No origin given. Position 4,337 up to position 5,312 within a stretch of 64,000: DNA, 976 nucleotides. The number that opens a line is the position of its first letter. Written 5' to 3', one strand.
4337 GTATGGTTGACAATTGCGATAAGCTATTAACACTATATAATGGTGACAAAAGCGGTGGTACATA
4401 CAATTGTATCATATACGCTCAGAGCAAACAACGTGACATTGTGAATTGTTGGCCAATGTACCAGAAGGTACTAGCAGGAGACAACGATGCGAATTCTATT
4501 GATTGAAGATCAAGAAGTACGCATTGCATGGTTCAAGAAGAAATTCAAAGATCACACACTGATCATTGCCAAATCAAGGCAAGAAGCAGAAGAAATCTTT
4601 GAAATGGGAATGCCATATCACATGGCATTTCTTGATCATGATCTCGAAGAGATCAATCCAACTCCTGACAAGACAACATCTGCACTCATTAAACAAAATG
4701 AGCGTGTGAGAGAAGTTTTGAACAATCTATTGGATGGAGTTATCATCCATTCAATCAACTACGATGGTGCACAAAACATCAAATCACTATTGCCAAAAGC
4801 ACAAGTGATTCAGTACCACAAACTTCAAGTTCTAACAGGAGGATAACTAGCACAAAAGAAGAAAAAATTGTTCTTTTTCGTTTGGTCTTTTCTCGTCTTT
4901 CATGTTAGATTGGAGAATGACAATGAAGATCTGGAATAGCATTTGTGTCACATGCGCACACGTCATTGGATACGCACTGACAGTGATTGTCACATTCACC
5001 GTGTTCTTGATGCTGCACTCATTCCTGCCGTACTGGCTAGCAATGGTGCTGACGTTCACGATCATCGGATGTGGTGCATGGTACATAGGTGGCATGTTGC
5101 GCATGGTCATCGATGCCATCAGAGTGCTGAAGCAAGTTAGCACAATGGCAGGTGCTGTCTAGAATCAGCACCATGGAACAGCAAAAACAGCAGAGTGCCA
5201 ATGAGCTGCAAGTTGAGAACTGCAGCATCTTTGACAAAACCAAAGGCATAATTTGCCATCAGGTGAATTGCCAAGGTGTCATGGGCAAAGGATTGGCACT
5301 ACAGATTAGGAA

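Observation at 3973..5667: Cluster of signalling / ADP-ribose-related small proteins: YpsA-SLOG, receiver-like domain, macro domain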

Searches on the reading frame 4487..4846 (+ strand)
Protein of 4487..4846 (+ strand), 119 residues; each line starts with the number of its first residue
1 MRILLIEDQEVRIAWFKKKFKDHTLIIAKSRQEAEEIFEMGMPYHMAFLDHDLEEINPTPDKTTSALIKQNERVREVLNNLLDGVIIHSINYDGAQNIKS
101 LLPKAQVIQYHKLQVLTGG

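Call 3: search_protein_families(library=pfam, proteins=[window:4487-4846:+], max_evalue=1)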
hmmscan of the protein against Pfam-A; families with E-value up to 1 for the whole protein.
window:4487-4846:+ (119 aa): 3 families
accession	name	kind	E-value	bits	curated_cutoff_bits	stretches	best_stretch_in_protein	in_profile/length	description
PF20274.4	cREC_REC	-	3e-06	28.3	27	1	5-102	4-86/88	Cyclic-phosphate processing Receiver domain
PF16064.11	DUF4806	-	0.14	12.9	25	1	67-113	36-83/90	Domain of unknown function (DUF4806)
PF18105.7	PGM1_C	-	0.2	11.6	22.5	0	23-37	36-50/54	PGM1 C-terminal domain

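Call 4: search_protein_families(library=phrogs, proteins=[window:4487-4846:+], max_evalue=0.01)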
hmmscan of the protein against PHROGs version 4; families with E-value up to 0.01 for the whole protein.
window:4487-4846:+ (119 aa): 1 family
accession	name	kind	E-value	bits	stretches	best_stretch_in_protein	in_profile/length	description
phrog_1479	-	unknown function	2.9e-06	28.6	1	22-108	18-106/124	-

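Call 18: search_dna_similar(query=window:4487-4846:+, collection=phages, mode=protein, max_rows=30, max_evalue=0.001)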
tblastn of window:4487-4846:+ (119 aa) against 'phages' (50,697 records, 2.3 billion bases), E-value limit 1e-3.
No match.

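Call 19: find_related_loci(query=window:4487-4846:+, collection=viral_contigs, flank=6000)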
Query window:4487-4846:+ (119 aa) in viral_contigs; peptide patterns used: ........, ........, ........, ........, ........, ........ (x = any residue, [..] = any of these).
12 stretches matched a pattern, but none encodes a relative of the query by tblastn (E <= 1e-3).

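Call 22: find_homologous_proteins(query=window:4487-4846:+, max_evalue=0.001)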
Query window:4487-4846:+ (119 aa): 1 proteins with E <= 0.001 among 2 candidates.
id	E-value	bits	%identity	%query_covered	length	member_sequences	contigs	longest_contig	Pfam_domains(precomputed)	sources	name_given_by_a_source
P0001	1.1e-71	256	100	100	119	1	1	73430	PF20274.5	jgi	-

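Call 24: find_encoding_contigs(protein=P0001, flank=10000, max_places=5)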
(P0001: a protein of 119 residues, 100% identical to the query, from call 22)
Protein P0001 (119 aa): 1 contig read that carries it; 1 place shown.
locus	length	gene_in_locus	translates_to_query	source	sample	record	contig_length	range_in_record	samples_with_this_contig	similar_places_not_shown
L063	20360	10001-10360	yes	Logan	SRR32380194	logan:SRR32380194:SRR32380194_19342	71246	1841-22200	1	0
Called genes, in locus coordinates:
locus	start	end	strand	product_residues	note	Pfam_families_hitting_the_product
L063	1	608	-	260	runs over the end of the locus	PF14359:DUF4406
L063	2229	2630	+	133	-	-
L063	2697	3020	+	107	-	-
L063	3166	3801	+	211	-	-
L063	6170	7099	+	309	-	-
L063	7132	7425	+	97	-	-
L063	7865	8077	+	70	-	-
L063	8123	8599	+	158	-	-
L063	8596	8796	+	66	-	-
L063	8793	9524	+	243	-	PF00149:Metallophos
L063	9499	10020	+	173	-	PF06908:YpsA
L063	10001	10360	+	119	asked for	PF20274:cREC_REC (weak)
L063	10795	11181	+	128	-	-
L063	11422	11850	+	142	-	-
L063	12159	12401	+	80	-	-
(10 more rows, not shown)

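Call 30: search_protein_representatives(protein=window:4487-4846:+)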
Query: 119 residues. Proteins with E-value up to 0.001 (for the whole library): 285; up to 1e-10: 5; up to 1e-30: 1. The best 150 are listed.
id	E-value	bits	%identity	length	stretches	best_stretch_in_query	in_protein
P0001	3.4e-72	256.1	100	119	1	1-119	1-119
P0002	1.0e-14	71.0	47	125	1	2-115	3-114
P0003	4.7e-11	59.2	41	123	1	3-109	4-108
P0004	6.7e-11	58.7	39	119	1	1-115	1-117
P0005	7.1e-11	58.6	41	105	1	2-113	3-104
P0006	2.0e-10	57.2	38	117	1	1-110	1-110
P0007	9.4e-10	55.0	35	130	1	1-111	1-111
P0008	9.8e-10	54.9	39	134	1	1-113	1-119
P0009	1.2e-09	54.6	39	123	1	1-103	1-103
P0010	2.2e-09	53.8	37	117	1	1-110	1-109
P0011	4.3e-09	52.9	39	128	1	1-108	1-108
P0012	4.9e-09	52.7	39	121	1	3-113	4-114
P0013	6.6e-09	52.3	36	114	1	1-113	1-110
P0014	9.5e-09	51.8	39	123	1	2-107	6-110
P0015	9.6e-09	51.8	37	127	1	1-113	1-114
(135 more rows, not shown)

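Call 33: search_protein_families(library=pfam, alignment_id=A1, max_evalue=0.01)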
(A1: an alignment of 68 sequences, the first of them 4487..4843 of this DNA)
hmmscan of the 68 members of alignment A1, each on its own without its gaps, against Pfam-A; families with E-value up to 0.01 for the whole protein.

A. member 1, window:4487-4843:+ (119 aa): 1 family
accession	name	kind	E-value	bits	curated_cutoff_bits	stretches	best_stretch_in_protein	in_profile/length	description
PF20274.4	cREC_REC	-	3e-06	28.3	27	1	5-102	4-86/88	Cyclic-phosphate processing Receiver domain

B. families by the number of members that match (of 68 scanned): 6 families
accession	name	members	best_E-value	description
PF20274.4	cREC_REC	68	4.5e-18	Cyclic-phosphate processing Receiver domain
PF00072.30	Response_reg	26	4.4e-08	Response regulator receiver domain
PF10938.13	YfdX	1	0.0028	YfdX protein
PF20720.3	nSTAND3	1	0.0055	Novel STAND NTPase 3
PF01633.27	Choline_kinase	1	0.0092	Choline/ethanolamine kinase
PF12000.14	Glyco_trans_4_3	1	0.0096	Glycosyl transferase family 4 group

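Call 36: find_encoding_contigs(protein=P0002, flank=8000, max_places=4)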
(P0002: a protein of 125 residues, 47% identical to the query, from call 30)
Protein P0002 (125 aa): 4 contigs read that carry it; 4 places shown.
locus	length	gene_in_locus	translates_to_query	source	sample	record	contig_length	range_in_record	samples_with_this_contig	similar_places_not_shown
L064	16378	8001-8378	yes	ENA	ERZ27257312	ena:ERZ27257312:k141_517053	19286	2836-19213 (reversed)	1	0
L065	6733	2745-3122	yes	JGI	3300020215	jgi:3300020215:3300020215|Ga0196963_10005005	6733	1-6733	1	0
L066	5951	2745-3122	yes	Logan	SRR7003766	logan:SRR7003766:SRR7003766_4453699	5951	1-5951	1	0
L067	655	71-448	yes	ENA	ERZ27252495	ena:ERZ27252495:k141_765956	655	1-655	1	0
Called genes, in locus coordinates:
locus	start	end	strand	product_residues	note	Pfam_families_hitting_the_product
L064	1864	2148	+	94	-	-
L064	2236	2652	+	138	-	-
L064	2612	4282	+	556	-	-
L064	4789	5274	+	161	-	-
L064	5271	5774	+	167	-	PF18143:HAD_SAK_2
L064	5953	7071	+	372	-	PF21189:PHA02142, PF09414:RNA_ligase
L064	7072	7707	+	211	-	PF00149:Metallophos, PF12850:Metallophos_2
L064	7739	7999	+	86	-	-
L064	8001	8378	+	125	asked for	PF20274:cREC_REC (weak)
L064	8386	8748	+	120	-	-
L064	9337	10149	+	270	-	-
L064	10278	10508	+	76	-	-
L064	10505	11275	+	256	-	-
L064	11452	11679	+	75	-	-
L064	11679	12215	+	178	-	-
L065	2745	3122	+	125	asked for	PF20274:cREC_REC (weak)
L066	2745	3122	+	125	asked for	PF20274:cREC_REC (weak)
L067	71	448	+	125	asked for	PF20274:cREC_REC (weak)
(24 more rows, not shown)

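Call 38: find_encoding_contigs(protein=P0003, flank=6000, max_places=2)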
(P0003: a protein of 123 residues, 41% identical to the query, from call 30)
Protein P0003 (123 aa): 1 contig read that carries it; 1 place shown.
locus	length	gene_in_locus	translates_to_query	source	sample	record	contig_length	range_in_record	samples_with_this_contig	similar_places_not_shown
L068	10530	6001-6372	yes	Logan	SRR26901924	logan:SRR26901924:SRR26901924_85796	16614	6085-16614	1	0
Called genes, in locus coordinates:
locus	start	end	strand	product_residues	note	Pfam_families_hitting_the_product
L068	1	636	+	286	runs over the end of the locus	-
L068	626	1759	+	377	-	-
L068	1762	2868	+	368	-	-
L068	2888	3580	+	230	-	-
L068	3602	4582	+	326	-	PF13365:Trypsin_2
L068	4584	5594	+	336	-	-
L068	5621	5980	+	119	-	-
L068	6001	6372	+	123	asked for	PF20274:cREC_REC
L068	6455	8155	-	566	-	PF10106:DUF2345 (faint), PF12059:DUF3540 (faint)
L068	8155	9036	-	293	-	-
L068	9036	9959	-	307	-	-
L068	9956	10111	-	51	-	-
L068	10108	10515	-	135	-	-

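Call 39: find_encoding_contigs(protein=P0004, flank=6000, max_places=2)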
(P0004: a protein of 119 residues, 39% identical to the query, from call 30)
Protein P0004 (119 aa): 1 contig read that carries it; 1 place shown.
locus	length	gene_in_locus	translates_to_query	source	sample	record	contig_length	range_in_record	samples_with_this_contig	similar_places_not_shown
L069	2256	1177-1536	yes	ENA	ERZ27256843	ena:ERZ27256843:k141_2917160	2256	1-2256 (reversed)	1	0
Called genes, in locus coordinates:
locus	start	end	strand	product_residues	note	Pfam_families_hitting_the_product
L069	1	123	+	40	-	?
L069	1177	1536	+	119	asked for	PF20274:cREC_REC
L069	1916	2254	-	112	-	?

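Call 40: find_encoding_contigs(protein=P0005, flank=6000, max_places=2)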
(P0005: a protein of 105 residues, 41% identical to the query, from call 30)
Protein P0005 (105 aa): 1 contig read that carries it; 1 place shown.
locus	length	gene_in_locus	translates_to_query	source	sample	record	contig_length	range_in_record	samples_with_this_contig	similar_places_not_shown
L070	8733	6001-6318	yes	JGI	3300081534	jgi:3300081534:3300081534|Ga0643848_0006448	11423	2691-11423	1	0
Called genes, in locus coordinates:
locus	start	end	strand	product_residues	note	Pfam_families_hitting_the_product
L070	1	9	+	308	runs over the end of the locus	PF01370:Epimerase, PF02719:Polysacc_synt_2 (faint), PF04321:RmlD_sub_bind, PF01073:3Beta_HSD (weak), PF16363:GDP_Man_Dehyd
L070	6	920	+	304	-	PF00852:Glyco_transf_10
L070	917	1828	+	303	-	PF00852:Glyco_transf_10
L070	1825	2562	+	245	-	PF13489:Methyltransf_23, PF05219:DREV (weak), PF13649:Methyltransf_25, PF13847:Methyltransf_31, PF08241:Methyltransf_11, PF08242:Methyltransf_12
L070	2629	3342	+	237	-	PF02945:Endonuclease_7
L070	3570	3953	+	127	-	-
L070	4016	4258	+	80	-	-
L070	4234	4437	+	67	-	-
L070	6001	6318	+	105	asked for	PF00072:Response_reg (weak), PF20274:cREC_REC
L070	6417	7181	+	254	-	PF04480:DUF559 (weak), PF18741:MTES_1575 (weak), PF08373:RAP (weak)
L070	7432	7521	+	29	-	-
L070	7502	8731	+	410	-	?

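Call 41: predict_structure(alignment_id=A1)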
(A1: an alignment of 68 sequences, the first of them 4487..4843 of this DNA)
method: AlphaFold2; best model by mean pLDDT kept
length: 119 residues; sequences in the alignment: 68
mean_pLDDT: 94.6   pTM: 0.88
mean pLDDT of the five models: 94.6, 93.7, 92.9, 92.7, 92.2
residues with pLDDT >= 90: 107; 70-90: 7; 50-70: 5; < 50: 0
segments of 3 or more residues with pLDDT < 50: none
pLDDT, mean of each block of 10 residues (from residue 1): 97 97 97 96 97 79 94 96 97 97 98 90
secondary structure, 60 per line:
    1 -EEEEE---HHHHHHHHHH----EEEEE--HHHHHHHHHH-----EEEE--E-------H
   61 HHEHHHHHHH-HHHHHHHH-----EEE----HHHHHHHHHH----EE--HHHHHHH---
elements in order: E2-6 H10-19 E24-28 H31-40 E46-49 H64-70 H72-79 E85-87 H92-101 H110-116

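Call 45: fold_search(model_id=the predicted structure, library=pdb)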
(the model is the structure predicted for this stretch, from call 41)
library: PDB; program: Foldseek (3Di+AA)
matches with E <= 10: 1498; with E <= 0.001: 104
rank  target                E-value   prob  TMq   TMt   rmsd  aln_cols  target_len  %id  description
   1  6oec_H                1.6e-05  1.00  0.66  0.54   4.0       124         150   16  Yeast Spc42 Trimeric Coiled-Coil Amino Acids 181-211 fused to PDB: 3H5I (released 2019-04-24)
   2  1jlk_B                2.5e-05  1.00  0.67  0.58   3.5       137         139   18  Crystal structure of the Mn(2+)-bound form of response regulator Rcp1 (released 2002-03-13)
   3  6oec_F                3.1e-05  1.00  0.65  0.53   4.2       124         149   16  Yeast Spc42 Trimeric Coiled-Coil Amino Acids 181-211 fused to PDB: 3H5I (released 2019-04-24)
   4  6oec_I                3.7e-05  1.00  0.63  0.51   4.5       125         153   15  Yeast Spc42 Trimeric Coiled-Coil Amino Acids 181-211 fused to PDB: 3H5I (released 2019-04-24)
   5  6ont                  4.2e-05  1.00  0.61  0.61   4.5       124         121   16  Structure of the Francisella response regulator 1452 receiver domain (released 2020-03-25)
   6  3h5i                  5.1e-05  1.00  0.65  0.63   4.1       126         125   15  Crystal structure of the N-terminal domain of a response regulator/sensory box/GGDEF 3-domain protein from Carboxydother (released 2009-05-05)
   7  2qzj_A                5.5e-05  1.00  0.69  0.68   3.2       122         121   20  Crystal structure of a two-component response regulator from Clostridium difficile (released 2007-09-04)
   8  6oec_E                5.5e-05  1.00  0.66  0.52   3.9       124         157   14  Yeast Spc42 Trimeric Coiled-Coil Amino Acids 181-211 fused to PDB: 3H5I (released 2019-04-24)
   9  2pl1                  6.2e-05  1.00  0.65  0.64   4.7       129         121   19  Berrylium Fluoride activated receiver domain of E.coli PhoP (released 2007-05-22)
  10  3m6m_D                6.2e-05  1.00  0.63  0.63   4.6       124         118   14  Crystal structure of RpfF complexed with REC domain of RpfC (released 2010-09-22)
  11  6rh8_C                7.5e-05  1.00  0.64  0.63   5.1       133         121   14  Revisiting pH-gated conformational switch. Complex HK853 mutant H260A -RR468 mutant D53A pH 5.3 (released 2020-02-19)
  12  3dge_C                8.1e-05  1.00  0.58  0.57   5.6       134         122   17  Structure of a histidine kinase-response regulator complex reveals insights into Two-component signaling and a novel c (released 2009-07-07)
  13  7lcm                  8.6e-05  1.00  0.68  0.64   4.0       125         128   18  Receiver Domain of RssB bound to beryllofluoride (released 2021-04-07)
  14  2a9o                  8.6e-05  1.00  0.63  0.64   4.5       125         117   18  Crystal structures of an activated YycF homologue, the essential response regulator from S.pneumoniae in complex with Be (released 2006-09-26)
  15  8fk2_A                9.2e-05  1.00  0.62  0.61   4.4       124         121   18  The N-terminal VicR from Streptococcus mutans (released 2023-10-25)
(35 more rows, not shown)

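Call 57: search_protein_families(library=ncbifam, proteins=[window:4487-4846:+], max_evalue=0.01)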
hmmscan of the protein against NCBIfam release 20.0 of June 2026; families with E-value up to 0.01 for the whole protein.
window:4487-4846:+ (119 aa): 0 families

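Call 58: find_related_loci(query=A2, collection=viral_contigs, flank=7000)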
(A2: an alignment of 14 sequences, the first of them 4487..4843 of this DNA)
Query A2 (119 aa) in viral_contigs; peptide patterns used: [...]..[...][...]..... (x = any residue, [..] = any of these).
119 stretches matched a pattern; 46 encode a relative of the query (tblastn E <= 1e-3); 46 distinct loci.
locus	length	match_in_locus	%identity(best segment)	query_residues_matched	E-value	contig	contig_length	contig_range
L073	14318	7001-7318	36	1-105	5e-15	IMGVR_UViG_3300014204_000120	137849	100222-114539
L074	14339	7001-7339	35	1-113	4e-13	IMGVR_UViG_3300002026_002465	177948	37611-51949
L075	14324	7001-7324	35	1-110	7e-13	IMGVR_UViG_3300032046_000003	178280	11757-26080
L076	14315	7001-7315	36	1-110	1e-12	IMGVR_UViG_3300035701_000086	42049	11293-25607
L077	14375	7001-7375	35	2-118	4e-12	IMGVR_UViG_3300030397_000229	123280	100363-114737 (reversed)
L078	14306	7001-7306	36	1-105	6e-11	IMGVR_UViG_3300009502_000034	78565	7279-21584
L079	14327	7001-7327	30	2-110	2e-11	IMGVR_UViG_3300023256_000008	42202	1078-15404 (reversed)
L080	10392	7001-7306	36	1-105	6e-11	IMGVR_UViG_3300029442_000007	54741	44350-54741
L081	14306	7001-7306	36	1-105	6e-11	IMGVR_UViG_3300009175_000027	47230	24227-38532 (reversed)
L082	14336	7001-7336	32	1-113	9e-11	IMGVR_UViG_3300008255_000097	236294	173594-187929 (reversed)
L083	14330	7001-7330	29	1-113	1e-10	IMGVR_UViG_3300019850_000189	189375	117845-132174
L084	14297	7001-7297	36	2-102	2e-10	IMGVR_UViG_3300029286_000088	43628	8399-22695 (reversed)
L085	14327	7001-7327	34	1-110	5e-10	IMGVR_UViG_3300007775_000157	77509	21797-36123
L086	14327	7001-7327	34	1-110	5e-10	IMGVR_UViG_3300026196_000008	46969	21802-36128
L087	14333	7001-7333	30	1-113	9e-10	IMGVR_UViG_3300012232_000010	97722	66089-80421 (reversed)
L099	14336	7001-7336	32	3-102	7e-7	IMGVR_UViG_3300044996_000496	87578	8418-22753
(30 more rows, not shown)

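Call 75: search_protein_families(library=pfam, proteins=[L099:6642-6977:+], max_evalue=0.001)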
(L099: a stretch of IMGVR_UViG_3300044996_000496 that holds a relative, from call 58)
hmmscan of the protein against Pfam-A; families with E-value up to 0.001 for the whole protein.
L099:6642-6977:+ (112 aa): 0 families

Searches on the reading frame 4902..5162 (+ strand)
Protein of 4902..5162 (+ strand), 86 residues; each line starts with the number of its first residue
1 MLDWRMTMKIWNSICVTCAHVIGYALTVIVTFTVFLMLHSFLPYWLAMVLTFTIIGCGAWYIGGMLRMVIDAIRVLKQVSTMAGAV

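Call 3: search_protein_families(library=pfam, proteins=[window:4902-5162:+], max_evalue=1)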
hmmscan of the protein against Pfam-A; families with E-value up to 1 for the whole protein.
window:4902-5162:+ (86 aa): 3 families
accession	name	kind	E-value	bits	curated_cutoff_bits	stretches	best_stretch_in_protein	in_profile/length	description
PF12666.12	PrgI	-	0.21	12.6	27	1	21-65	22-69/91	PrgI family protein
PF08170.17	POPLD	-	0.36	11.6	26.8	1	1-24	5-28/92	POPLD (NUC188) domain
PF07332.16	Phage_holin_3_6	-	0.86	10.1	28.4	1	16-68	40-92/116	Putative Actinobacterial Holin-X, holin superfamily III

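Call 4: search_protein_families(library=phrogs, proteins=[window:4902-5162:+], max_evalue=0.01)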
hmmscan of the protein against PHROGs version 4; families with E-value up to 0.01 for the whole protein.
window:4902-5162:+ (86 aa): 0 families

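Call 57: search_protein_families(library=ncbifam, proteins=[window:4923-5162:+], max_evalue=0.01)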
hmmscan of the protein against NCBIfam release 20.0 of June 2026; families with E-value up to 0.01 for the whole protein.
window:4923-5162:+ (79 aa): 0 families
